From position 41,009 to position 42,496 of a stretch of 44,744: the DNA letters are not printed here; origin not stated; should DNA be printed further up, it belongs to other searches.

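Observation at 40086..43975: Second, permuted copy of the amidinotransferase-symporter module (cassette B) with an adjacent EamA transporter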

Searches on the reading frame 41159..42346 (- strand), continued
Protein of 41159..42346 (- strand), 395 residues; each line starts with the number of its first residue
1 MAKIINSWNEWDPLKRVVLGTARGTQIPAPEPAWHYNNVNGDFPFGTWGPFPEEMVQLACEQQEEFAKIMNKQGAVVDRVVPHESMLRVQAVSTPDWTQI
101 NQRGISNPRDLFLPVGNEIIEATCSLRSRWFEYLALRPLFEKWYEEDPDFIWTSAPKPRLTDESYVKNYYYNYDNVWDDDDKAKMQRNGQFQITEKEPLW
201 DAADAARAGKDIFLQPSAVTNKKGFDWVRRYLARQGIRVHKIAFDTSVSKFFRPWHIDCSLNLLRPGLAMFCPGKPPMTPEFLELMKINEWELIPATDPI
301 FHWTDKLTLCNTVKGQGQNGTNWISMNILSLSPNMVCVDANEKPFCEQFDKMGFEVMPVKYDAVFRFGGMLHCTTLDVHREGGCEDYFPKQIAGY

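Call 27: search_protein_families(library=ncbifam, proteins=[L004:8426-9790:+, L004:6784-7785:-, L004:12887-13858:+, L006:919-2124:-, L054:9220-9762:+, L054:11288-12103:+, L055:1646-2206:+, L010:11218-12606:+, L009:6613-7929:+, L070:8366-9907:-], max_evalue=0.001)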
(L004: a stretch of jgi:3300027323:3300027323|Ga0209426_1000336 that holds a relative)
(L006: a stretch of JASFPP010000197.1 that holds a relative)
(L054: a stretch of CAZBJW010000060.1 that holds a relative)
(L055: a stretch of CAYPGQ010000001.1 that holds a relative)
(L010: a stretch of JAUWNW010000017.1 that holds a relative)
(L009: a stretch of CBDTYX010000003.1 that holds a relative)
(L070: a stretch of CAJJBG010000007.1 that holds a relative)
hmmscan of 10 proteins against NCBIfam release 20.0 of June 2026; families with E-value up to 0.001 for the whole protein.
L004:8426-9790:+ (454 aa): 0 families

L004:6784-7785:- (333 aa): 17 families
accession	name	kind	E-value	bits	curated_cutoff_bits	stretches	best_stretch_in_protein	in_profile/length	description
NF003286.0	PRK04284.1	subfamily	5.8e-170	564.7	515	1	3-333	2-332/332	ornithine carbamoyltransferase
NF002470.0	PRK01713.1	equivalog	6.4e-154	512.3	545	1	1-331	1-333/334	ornithine carbamoyltransferase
NF009213.0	PRK12562.1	subfamily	2.6e-145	483.9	559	1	5-332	4-333/334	ornithine carbamoyltransferase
TIGR00658.1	orni_carb_tr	equivalog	8.9e-129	429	280.85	1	8-331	1-303/304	ornithine carbamoyltransferase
NF001986.0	PRK00779.1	subfamily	3.1e-95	318.8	306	2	6-284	4-274/307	ornithine carbamoyltransferase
TIGR04384.1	putr_carbamoyl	exception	7.2e-86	288.3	500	2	10-284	2-277/330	putrescine carbamoyltransferase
NF011380.0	PRK14805.1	equivalog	1.7e-71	240.8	421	2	9-284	3-270/302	ornithine carbamoyltransferase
NF011379.0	PRK14804.1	equivalog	9.2e-43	146.5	373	1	13-330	12-308/311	ornithine carbamoyltransferase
TIGR00670.1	asp_carb_tr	equivalog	2e-39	135.5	236.95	1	10-289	3-276/304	aspartate carbamoyltransferase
NF002032.1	PRK00856.1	equivalog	2.3e-37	128.8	263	1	9-291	2-272/297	aspartate carbamoyltransferase catalytic subunit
NF003384.0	PRK04523.1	equivalog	3.3e-33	115.2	288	1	8-330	4-332/336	N-acetylornithine carbamoyltransferase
NF006046.0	PRK08192.1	equivalog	4e-24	85.5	512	1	49-277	46-277/339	aspartate carbamoyltransferase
NF008853.0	PRK11891.1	equivalog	1.6e-19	69.8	560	1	50-277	131-358/430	aspartate carbamoyltransferase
NF005538.0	PRK07200.1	equivalog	1.1e-17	64.2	453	1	4-328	18-373/396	knotted carbamoyltransferase YgeW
TIGR03316.1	ygeW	equivalog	8.9e-16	57.8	500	1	50-325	61-367/391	knotted carbamoyltransferase YgeW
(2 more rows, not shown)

L004:12887-13858:+ (323 aa): 10 families
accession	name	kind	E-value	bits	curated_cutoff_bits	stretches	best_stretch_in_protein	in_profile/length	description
TIGR00746.1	arcC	equivalog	2.4e-121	404.5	358.25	1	7-322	1-308/309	carbamate kinase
NF009007.0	PRK12352.1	subfamily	2e-107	358.7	266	1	7-323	3-315/316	carbamate kinase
NF009008.0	PRK12354.1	subfamily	1e-97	327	361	1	8-322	2-299/308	carbamate kinase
NF006926.0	PRK09411.1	equivalog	3.5e-71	239.8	416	1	7-321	2-295/297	carbamate kinase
TIGR00761.1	argB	equivalog_domain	5.1e-11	42.5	151.3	1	196-290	134-224/231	acetylglutamate kinase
TIGR01092.1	P5CS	equivalog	3.2e-07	29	796.75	1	181-288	134-243/715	delta l-pyrroline-5-carboxylate synthetase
TIGR01027.1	proB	equivalog_domain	3.6e-06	26.4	186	1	215-286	142-219/363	glutamate 5-kinase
NF010659.0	PRK14058.1-1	equivalog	3.1e-05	23.3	223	0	193-286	146-235/267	[LysW]-aminoadipate kinase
NF010661.0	PRK14058.1-3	equivalog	8.7e-05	21.7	251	0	155-291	119-244/283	acetylglutamate/acetylaminoadipate kinase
NF003641.0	PRK05279.1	equivalog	0.00084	18.3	344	0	3-67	22-75/441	amino-acid N-acetyltransferase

L006:919-2124:- (401 aa): 69 families (the best 25 are shown)
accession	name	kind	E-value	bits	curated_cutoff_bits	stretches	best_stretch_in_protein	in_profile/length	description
NF003145.0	PRK04073.1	equivalog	4.1e-169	562.3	656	1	3-398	4-396/396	ornithine--oxo-acid transaminase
TIGR01885.1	Orn_aminotrans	equivalog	2.4e-158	527.1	378.4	1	5-397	3-401/402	ornithine--oxo-acid transaminase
TIGR00707.1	argD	subfamily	5.4e-113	377.7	410.05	1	17-397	5-380/381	acetylornithine/succinylornithine family transaminase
NF002325.0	PRK01278.1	subfamily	7e-112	373.9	372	1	17-400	9-389/395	acetylornithine transaminase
NF002874.0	PRK03244.1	equivalog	6.5e-101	338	457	1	18-399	22-394/399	acetylornithine transaminase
NF003468.0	PRK05093.1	subfamily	4.8e-100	335.1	522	1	17-399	19-401/405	acetylornithine/succinyldiaminopimelate transaminase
NF002797.0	PRK02936.1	equivalog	9e-97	324.2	496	1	17-399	7-379/385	acetylornithine transaminase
TIGR03246.1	arg_catab_astC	subfamily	3.8e-93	312.6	609.95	1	17-397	13-393/397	acetylornithine/succinylornithine family transaminase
NF004426.0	PRK05769.1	equivalog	5.4e-90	302.3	552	2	183-400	218-440/441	acetyl ornithine aminotransferase family protein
NF053554.1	prodigi_MAP_PigE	equivalog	8.6e-88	295.6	850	1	19-400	398-779/837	prodigiosin MAP biosynthesis aminotransferase PigE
NF042418.1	LysJ_Th_th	equivalog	6.5e-87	291.9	700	1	6-396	3-384/386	[LysW]-aminoadipate semialdehyde transaminase LysJ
NF009047.0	PRK12381.1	subfamily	1.5e-85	287.5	630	1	17-398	17-398/406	bifunctional succinylornithine transaminase/acetylornithine transaminase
NF008570.0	PRK11522.1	equivalog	4.4e-84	282.7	612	1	32-400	80-457/464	putrescine aminotransferase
NF005993.0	PRK08117.1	subfamily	1e-83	281.4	574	2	178-400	199-430/433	aspartate aminotransferase family protein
NF002985.0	PRK03715.1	equivalog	5.2e-80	269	568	1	22-400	19-394/395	acetylornithine transaminase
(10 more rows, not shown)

L054:9220-9762:+ (180 aa): 11 families
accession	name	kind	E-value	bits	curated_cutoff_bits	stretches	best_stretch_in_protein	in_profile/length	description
NF008384.0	PRK11179.1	equivalog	3.4e-23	82.2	227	1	29-167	4-143/153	transcriptional regulator AsnC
NF040947.1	trans_reg_LysM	equivalog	2.8e-16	59.5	180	1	32-165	1-131/136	HTH-type transcriptional regulator LysM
NF053758.1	ChrTpTrnRegChrS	equivalog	8e-16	58.2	250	1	29-173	9-153/158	chromate efflux transcriptional regulator ChrS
NF041395.1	TranRegLrpA1_Halo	equivalog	1.3e-13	51.1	250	1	36-161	7-132/142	HTH-type transcriptional regulator LrpA1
NF040820.1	trans_reg_LrpA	equivalog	5.3e-13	49.1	250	1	32-158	2-128/141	HTH-type transcriptional regulator LrpA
NF008370.0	PRK11169.1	equivalog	1.2e-12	47.8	233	1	27-168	7-151/164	leucine-responsive transcriptional regulator Lrp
NF041396.1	TranRegLrp_Halo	equivalog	3.2e-12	46.5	190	1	33-169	4-139/149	HTH-type transcriptional regulator Lrp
NF040708.3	Siroheme_Dcarb_AhbA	equivalog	2.8e-06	27.1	140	1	50-175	18-141/144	siroheme decarboxylase subunit alpha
TIGR03879.1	near_KaiC_dom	domain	9e-05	22.9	65.1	1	23-71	9-58/91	probable regulatory domain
TIGR02937.1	sigma70-ECF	superfamily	0.00081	19.1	42.9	0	30-74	116-159/165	sigma-70 family RNA polymerase sigma factor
NF040707.3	Siroheme_Dcarb_AhbB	equivalog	0.00095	18.9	125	0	50-121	15-86/146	siroheme decarboxylase subunit beta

L054:11288-12103:+ (271 aa): 3 families
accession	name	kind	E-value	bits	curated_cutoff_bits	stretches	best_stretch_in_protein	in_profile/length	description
TIGR04448.1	creatininase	equivalog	7.4e-89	297.6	235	1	29-267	1-246/246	creatininase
TIGR03964.1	mycofact_creat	equivalog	3.9e-31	108.4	172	1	29-262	3-216/228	mycofactocin biosynthesis peptidyl-dipeptidase MftE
NF041098.2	diketo_inos_hlase_IolN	equivalog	5.1e-20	71.8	245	1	22-217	4-197/307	3-dehydro-scyllo-inosose hydrolase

L055:1646-2206:+ (186 aa): 24 families
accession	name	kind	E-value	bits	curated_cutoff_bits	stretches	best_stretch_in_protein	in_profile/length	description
NF003549.0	PRK05205.1-5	equivalog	1.1e-58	197.7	138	1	11-183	5-180/182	bifunctional pyr operon transcriptional regulator/uracil phosphoribosyltransferase PyrR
NF003548.0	PRK05205.1-4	equivalog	1.9e-51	174.3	218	1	10-184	2-172/173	bifunctional pyr operon transcriptional regulator/uracil phosphoribosyltransferase PyrR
NF003547.0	PRK05205.1-3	equivalog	6.8e-51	172.8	230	1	11-185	13-192/194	bifunctional pyr operon transcriptional regulator/uracil phosphoribosyltransferase PyrR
NF003546.0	PRK05205.1-2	equivalog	3.9e-41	140.6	268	1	11-181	3-174/175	bifunctional pyr operon transcriptional regulator/uracil phosphoribosyltransferase PyrR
NF003545.0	PRK05205.1-1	equivalog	2.8e-35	121.3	140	1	20-165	10-152/171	bifunctional pyr operon transcriptional regulator/uracil phosphoribosyltransferase PyrR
TIGR01203.1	HGPRTase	equivalog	3.3e-15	56.2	150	1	15-160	3-143/167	hypoxanthine phosphoribosyltransferase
NF006605.0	PRK09162.1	equivalog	2.6e-14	53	181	1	13-159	16-156/183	hypoxanthine-guanine phosphoribosyltransferase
NF002620.0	PRK02277.1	subfamily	4.7e-10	39.5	115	1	23-145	72-183/201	orotate phosphoribosyltransferase-like protein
NF045507.1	transregGfcR_Halo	equivalog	2.2e-07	30.6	300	1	25-146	83-196/215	transcriptional regulator GfcR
TIGR01251.1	ribP_PPkin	subfamily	3.3e-06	26.2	113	1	89-129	197-237/309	ribose-phosphate diphosphokinase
NF002095.0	PRK00934.1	equivalog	3.9e-06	26.2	296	1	48-130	164-233/287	ribose-phosphate diphosphokinase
NF002844.0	PRK03092.1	equivalog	4.1e-06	26.3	438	1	59-132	180-253/326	ribose-phosphate diphosphokinase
NF002636.0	PRK02304.1-5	equivalog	1.4e-05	24.7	125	1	27-130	42-145/176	adenine phosphoribosyltransferase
NF005592.0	PRK07322.1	subfamily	1.5e-05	24.4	143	1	92-142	110-160/180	adenine phosphoribosyltransferase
NF008616.0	PRK11595.1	equivalog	6.5e-05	22.5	304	1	50-136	134-220/227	DNA utilization protein GntX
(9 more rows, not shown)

L010:11218-12606:+ (462 aa): 0 families

L009:6613-7929:+ (438 aa): 3 families
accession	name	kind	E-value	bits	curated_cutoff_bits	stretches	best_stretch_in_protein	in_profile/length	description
TIGR00786.1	dctM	subfamily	1.2e-89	300.9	268.45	1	21-432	1-405/405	TRAP transporter large permease subunit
NF011634.1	PRK15060.1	equivalog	1e-33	117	800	1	8-428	4-417/425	2,3-diketo-L-gulonate TRAP transporter large permease YiaN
TIGR02123.1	TRAP_fused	subfamily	1.2e-11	44.1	320.65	1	32-398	136-507/615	TRAP transporter fused permease subunit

L070:8366-9907:- (513 aa): 55 families (the best 25 are shown)
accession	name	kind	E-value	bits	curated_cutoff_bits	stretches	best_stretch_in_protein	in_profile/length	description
NF004829.0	PRK06183.1-3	subfamily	1e-104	351.1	390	1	4-507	5-509/520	bifunctional 3-(3-hydroxy-phenyl)propionate/3-hydroxycinnamic acid hydroxylase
NF004831.0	PRK06183.1-5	equivalog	3.2e-73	247.1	546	1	3-503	4-512/568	bifunctional 3-(3-hydroxy-phenyl)propionate/3-hydroxycinnamic acid hydroxylase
NF004827.0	PRK06183.1-1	equivalog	9.5e-56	189.3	966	1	8-355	16-361/554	bifunctional 3-(3-hydroxy-phenyl)propionate/3-hydroxycinnamic acid hydroxylase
NF006002.0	PRK08132.1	subfamily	2.5e-48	164.8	416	1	7-399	25-415/552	FAD-dependent oxidoreductase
NF004828.0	PRK06183.1-2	equivalog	3.1e-48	164.5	853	1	7-463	12-469/568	bifunctional 3-(3-hydroxy-phenyl)propionate/3-hydroxycinnamic acid hydroxylase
NF004830.0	PRK06183.1-4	equivalog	1.1e-47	162.8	1135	1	7-354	18-363/617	bifunctional 3-(3-hydroxy-phenyl)propionate/3-hydroxycinnamic acid hydroxylase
NF004780.0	PRK06126.1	subfamily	8.4e-37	126.7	445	1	107-338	125-360/552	hypothetical protein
NF004832.0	PRK06184.1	subfamily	5.5e-31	107.9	476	1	7-337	6-338/506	hypothetical protein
NF006092.0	PRK08244.1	equivalog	1.8e-24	86.3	644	1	7-340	2-330/494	monooxygenase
NF005303.0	PRK06834.1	subfamily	6e-24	84.4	625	1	8-495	4-469/488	hypothetical protein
NF033145.1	rif_monoox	equivalog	2.3e-23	82.8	800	1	9-354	2-341/472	rifampin monooxygenase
NF005612.0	PRK07364.1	equivalog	5.2e-21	74.6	487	1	4-317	15-329/415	FAD-dependent hydroxylase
TIGR01984.1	UbiH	equivalog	4.8e-20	71.7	392.2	2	9-197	1-188/382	2-octaprenyl-6-methoxyphenyl hydroxylase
NF046068.1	AkvoneHdxseDnrF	equivalog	2e-19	69.8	650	2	264-348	270-354/439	aklavinone 12-hydroxylase DnrF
NF005531.0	PRK07190.1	equivalog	1.5e-18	66.7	530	1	8-355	6-345/487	FAD-binding protein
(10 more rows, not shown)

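Call 56: search_protein_families(library=pfam, proteins=[L004:8426-9790:+, L013:11554-12426:+, L009:11219-12232:+, L010:11218-12606:+], max_evalue=0.1)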
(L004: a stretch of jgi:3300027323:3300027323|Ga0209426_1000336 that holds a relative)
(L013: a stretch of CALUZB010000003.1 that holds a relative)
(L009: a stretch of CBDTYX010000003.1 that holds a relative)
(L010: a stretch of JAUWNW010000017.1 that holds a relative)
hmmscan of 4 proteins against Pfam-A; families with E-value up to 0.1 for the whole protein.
L004:8426-9790:+ (454 aa): 2 families
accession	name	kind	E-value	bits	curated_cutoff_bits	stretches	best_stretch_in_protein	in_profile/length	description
PF02492.25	cobW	-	4.6e-05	23.5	20.7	1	237-300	113-179/180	CobW/HypB/UreG, nucleotide-binding domain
PF09140.17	MipZ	-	0.047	13.4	20.7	0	123-229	2-107/262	ATPase MipZ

L013:11554-12426:+ (290 aa): 2 families
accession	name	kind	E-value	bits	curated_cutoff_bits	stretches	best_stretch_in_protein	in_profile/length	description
PF00892.27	EamA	-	5e-37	127.6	28.2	2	153-286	2-134/135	EamA-like transporter family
PF03151.22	TPT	-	4.5e-09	36.5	30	1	37-202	30-198/291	Triose-phosphate Transporter family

L009:11219-12232:+ (337 aa): 3 families
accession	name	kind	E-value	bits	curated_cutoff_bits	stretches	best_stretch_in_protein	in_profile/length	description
PF00892.27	EamA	-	3.3e-37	128.2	28.2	2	36-170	3-134/135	EamA-like transporter family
PF03151.22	TPT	-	6e-09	36.1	30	2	208-318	28-135/291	Triose-phosphate Transporter family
PF20337.3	DUF6632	-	0.022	15.2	27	1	216-303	12-101/137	Family of unknown function (DUF6632)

L010:11218-12606:+ (462 aa): 1 family
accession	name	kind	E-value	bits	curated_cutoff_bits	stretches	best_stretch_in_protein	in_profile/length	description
PF00557.29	Peptidase_M24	-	1.1e-08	35.5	23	1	211-444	7-207/208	Metallopeptidase family M24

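Call 82: search_protein_families(library=pfam, proteins=[L016:8852-10117:+, L030:11277-12524:+, L037:13486-14682:+, L037:8321-9790:+, L041:13716-15113:+, L024:6584-7687:+, L048:12556-14370:+, L053:6826-8409:+, L032:3837-4838:+, L049:12774-14336:+], max_evalue=0.0001)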
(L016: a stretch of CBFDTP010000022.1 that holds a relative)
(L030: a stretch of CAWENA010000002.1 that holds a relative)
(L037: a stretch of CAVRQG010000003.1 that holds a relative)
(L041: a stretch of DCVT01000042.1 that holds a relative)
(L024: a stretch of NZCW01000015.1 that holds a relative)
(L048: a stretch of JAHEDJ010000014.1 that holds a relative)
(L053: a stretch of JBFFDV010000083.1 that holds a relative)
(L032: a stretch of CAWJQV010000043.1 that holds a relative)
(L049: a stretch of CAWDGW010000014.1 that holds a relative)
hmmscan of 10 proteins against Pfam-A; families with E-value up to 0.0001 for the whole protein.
L016:8852-10117:+ (421 aa): 1 family
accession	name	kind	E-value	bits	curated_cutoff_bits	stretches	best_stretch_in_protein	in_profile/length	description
PF00999.27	Na_H_Exchanger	-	2.2e-66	224.7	26.2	1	26-414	10-374/375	Sodium/hydrogen exchanger, transmembrane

L030:11277-12524:+ (415 aa): 3 families
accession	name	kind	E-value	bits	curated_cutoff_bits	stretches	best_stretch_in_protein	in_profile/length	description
PF13458.12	Peripla_BP_6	-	1.1e-55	190.1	31.7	1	66-398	2-332/343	Periplasmic binding protein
PF01094.35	ANF_receptor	-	4.1e-26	92.3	25.4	1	86-395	3-341/353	Receptor family ligand binding region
PF13433.12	Peripla_BP_5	-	6.7e-18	65.4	27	1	74-367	9-301/363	Periplasmic binding protein domain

L037:13486-14682:+ (398 aa): 3 families
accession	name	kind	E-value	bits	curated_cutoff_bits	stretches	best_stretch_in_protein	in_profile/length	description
PF01266.30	DAO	-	3.8e-64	217.9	27.9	1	4-392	1-353/353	FAD dependent oxidoreductase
PF13450.12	NAD_binding_8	-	5e-07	30.3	21.9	1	7-43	1-35/68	NAD(P)-binding Rossmann-like domain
PF06039.21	Mqo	-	1.8e-05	23.9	27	0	145-354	176-400/489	Malate:quinone oxidoreductase (Mqo)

L037:8321-9790:+ (489 aa): 3 families
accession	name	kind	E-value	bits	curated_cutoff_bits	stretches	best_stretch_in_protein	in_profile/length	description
PF13282.11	DUF4070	-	4.4e-39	134.2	22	1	357-488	1-136/144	Domain of unknown function (DUF4070)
PF04055.27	Radical_SAM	-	4.8e-17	63.1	29.5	1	169-324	1-152/166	Radical SAM superfamily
PF02310.24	B12-binding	-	3.7e-08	33.7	32.1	1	29-126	11-119/121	B12 binding domain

L041:13716-15113:+ (465 aa): 1 family
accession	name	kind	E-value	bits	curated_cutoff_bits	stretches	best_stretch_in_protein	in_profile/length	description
PF00232.24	Glyco_hydro_1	-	2.4e-163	544.2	22.6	1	9-453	4-452/453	Glycosyl hydrolase family 1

L024:6584-7687:+ (367 aa): 0 families

L048:12556-14370:+ (604 aa): 2 families
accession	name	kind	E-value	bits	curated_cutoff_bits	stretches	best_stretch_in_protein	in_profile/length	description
PF01314.23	AFOR_C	-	1e-43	150.4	27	1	247-566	3-340/385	Aldehyde ferredoxin oxidoreductase, domains 2 & 3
PF02730.20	AFOR_N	-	3.7e-37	128.5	29.8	1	18-237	5-198/199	Aldehyde ferredoxin oxidoreductase, N-terminal domain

L053:6826-8409:+ (527 aa): 2 families
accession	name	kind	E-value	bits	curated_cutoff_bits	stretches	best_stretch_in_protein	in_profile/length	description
PF07969.17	Amidohydro_3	-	1.5e-37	130.6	29.7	1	44-513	1-472/472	Amidohydrolase family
PF01979.26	Amidohydro_1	-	1.6e-12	47.8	25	1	438-511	275-344/345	Amidohydrolase family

L032:3837-4838:+ (333 aa): 0 families

L049:12774-14336:+ (520 aa): 0 families
